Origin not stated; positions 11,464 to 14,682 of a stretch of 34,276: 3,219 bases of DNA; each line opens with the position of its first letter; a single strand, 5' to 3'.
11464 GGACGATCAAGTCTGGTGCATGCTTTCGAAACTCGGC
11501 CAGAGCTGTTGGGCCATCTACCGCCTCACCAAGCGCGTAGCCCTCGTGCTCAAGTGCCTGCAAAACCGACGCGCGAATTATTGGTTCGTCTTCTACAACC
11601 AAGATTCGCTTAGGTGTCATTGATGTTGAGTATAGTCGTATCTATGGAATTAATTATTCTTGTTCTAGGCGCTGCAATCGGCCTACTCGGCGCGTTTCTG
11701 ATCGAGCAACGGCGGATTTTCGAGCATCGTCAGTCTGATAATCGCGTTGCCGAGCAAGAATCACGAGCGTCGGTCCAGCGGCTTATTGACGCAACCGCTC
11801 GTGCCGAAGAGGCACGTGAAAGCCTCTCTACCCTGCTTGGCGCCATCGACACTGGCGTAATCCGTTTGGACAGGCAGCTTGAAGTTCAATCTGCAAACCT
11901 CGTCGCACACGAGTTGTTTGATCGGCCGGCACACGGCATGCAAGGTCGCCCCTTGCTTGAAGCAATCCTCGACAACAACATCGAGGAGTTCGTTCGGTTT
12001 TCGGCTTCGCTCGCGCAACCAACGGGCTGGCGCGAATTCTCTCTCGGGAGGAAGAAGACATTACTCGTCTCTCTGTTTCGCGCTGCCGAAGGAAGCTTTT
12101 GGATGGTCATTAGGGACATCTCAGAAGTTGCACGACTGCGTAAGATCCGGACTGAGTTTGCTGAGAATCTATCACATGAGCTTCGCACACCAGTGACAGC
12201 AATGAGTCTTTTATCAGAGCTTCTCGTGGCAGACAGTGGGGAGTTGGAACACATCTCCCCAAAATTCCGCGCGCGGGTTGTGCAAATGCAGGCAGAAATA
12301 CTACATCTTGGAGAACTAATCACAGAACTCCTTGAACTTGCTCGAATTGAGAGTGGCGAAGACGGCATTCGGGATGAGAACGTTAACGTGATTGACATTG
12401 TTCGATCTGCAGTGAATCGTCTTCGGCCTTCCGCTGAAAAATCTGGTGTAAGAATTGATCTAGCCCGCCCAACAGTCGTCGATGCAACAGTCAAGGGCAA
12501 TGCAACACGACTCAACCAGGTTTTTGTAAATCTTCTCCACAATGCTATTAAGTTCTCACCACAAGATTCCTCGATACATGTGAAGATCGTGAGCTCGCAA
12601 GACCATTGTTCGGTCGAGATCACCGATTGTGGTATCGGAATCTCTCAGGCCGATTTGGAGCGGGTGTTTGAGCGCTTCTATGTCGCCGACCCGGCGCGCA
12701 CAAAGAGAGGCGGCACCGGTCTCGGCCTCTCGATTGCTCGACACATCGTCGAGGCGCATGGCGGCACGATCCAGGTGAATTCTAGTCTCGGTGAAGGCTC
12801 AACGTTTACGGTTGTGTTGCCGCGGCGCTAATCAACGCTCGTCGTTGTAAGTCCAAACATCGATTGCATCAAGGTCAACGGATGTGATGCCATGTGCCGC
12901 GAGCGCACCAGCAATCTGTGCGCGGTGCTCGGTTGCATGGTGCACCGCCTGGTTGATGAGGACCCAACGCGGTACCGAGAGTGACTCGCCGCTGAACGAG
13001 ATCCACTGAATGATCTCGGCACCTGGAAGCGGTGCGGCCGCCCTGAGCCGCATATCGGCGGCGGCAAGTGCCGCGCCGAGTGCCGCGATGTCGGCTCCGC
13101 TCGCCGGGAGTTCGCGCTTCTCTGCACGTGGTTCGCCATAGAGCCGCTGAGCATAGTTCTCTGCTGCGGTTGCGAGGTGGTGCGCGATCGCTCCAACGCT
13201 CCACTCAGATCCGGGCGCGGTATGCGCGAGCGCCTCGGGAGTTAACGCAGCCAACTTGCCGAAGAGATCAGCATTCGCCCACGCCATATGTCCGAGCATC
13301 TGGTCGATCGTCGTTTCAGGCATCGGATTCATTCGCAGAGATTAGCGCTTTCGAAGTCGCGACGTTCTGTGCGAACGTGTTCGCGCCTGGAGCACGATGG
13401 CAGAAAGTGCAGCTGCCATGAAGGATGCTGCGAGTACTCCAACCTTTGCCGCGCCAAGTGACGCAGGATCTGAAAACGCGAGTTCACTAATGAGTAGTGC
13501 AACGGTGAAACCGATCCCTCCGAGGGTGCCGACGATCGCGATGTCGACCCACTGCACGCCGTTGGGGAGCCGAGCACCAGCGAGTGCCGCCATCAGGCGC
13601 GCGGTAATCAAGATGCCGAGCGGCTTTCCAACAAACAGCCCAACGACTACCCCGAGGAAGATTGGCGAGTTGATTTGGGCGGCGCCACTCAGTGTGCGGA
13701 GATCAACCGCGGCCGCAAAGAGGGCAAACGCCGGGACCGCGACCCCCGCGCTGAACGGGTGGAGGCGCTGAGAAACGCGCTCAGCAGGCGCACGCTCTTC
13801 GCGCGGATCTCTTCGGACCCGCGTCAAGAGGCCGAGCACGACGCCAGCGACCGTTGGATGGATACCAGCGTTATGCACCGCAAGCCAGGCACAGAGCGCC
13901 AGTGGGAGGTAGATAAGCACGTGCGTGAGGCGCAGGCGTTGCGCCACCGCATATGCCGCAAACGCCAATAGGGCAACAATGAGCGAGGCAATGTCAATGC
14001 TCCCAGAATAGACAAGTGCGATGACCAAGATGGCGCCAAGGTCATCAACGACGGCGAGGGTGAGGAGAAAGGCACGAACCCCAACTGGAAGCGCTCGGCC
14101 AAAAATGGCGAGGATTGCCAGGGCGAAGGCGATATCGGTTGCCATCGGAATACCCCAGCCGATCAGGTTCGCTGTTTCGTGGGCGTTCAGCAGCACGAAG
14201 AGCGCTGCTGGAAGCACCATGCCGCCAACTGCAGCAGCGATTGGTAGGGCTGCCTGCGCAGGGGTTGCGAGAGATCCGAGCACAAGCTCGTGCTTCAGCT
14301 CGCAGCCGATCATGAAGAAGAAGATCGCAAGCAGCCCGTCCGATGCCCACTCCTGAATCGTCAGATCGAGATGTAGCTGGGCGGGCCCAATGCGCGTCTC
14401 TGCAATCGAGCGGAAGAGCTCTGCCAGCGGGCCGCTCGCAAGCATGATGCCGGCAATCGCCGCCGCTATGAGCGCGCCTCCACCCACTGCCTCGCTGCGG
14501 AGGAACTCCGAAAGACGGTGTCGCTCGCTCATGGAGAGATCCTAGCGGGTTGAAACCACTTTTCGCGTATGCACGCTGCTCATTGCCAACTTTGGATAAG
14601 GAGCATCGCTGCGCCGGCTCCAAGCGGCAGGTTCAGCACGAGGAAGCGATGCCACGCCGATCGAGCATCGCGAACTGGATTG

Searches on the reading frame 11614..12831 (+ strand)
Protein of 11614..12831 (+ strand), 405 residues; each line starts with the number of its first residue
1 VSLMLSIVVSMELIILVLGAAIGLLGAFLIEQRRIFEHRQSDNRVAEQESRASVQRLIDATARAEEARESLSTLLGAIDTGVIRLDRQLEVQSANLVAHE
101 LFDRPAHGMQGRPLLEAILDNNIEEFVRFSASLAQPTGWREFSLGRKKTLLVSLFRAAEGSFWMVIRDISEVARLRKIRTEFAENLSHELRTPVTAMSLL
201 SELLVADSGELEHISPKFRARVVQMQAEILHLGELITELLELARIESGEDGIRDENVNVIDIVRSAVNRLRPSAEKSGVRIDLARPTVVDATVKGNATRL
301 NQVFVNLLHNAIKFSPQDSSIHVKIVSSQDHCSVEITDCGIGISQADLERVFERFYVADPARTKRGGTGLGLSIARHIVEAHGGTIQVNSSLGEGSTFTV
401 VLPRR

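Call 7: search_protein_families(library=pfam, proteins=[window:11614-12831:+], max_evalue=0.001)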
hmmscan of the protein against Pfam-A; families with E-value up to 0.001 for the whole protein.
window:11614-12831:+ (405 aa): 2 families
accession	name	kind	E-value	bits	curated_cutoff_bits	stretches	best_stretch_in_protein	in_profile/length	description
PF02518.31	HATPase_c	-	4.3e-31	108.1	26.4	1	295-404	1-109/111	Histidine kinase-, DNA gyrase B-, and HSP90-like ATPase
PF00512.31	HisKA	-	2e-13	50.6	26.9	1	179-248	2-66/66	His Kinase A (phospho-acceptor) domain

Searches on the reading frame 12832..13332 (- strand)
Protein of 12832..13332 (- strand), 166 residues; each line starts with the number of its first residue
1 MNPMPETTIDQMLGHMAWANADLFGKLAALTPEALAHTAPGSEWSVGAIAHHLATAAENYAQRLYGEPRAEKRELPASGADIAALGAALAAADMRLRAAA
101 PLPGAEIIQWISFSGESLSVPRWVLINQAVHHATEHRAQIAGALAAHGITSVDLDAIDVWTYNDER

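Call 7: search_protein_families(library=pfam, proteins=[window:12832-13332:-], max_evalue=0.001)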
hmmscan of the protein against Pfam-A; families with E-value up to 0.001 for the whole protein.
window:12832-13332:- (166 aa): 4 families
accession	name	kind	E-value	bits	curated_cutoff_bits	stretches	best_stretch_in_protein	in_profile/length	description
PF05163.17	DinB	-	1.7e-10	41.5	23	1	6-156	3-154/165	DinB family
PF12867.12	DinB_2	-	4e-07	31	24.8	1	23-140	9-128/128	DinB superfamily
PF11716.13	MDMPI_N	-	2.4e-06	28.7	24.2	1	21-117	6-95/140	Mycothiol maleylpyruvate isomerase N-terminal domain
PF04978.18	MST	-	0.00012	23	27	1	16-77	6-67/149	Mycothiol-S-transferase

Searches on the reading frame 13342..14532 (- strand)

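Call 7: search_protein_families(library=pfam, proteins=[window:13342-14532:-], max_evalue=0.001)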
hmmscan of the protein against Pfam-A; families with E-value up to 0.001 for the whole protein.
window:13342-14532:- (396 aa): 2 families
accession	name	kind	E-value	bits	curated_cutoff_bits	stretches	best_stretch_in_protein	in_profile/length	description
PF06965.17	Na_H_antiport_1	-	4e-123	411.4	23.5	1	9-381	2-374/374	Na+/H+ antiporter 1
PF00999.27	Na_H_Exchanger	-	2.1e-10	40.5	26.2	1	103-360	80-344/375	Sodium/hydrogen exchanger, transmembrane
